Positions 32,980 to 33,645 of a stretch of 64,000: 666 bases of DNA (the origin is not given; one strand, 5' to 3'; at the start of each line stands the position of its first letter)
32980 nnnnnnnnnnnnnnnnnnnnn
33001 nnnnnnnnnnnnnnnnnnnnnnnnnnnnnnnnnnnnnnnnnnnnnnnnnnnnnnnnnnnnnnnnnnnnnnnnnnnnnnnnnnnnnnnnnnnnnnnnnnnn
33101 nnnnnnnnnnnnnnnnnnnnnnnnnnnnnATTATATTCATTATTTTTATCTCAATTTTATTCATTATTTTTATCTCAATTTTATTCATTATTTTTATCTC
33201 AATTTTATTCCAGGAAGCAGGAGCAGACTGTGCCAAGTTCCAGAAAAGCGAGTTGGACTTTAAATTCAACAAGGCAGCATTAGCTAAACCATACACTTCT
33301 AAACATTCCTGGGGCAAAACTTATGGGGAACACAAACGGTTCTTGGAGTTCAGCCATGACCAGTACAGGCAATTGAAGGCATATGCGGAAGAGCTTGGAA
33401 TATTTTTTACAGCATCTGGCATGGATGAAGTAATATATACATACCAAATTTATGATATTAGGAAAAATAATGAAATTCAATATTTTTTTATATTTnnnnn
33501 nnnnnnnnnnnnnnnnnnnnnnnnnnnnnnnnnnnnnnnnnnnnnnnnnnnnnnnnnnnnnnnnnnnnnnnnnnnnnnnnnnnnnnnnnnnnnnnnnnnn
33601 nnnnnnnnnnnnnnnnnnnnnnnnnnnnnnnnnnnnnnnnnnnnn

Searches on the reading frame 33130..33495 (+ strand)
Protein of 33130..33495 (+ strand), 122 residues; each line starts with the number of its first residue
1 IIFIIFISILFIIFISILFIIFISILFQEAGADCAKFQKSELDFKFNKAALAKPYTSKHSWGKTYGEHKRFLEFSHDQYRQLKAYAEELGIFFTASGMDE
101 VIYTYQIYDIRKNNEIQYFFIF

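Call 57: search_protein_families(library=pfam, proteins=[window:33130-33495:+], max_evalue=0.01)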
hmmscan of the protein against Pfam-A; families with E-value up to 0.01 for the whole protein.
window:33130-33495:+ (122 aa): 1 family
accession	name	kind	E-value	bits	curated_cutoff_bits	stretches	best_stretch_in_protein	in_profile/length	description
PF03102.20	NeuB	-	5.7e-12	46.1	22.1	1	29-100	7-79/241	NeuB family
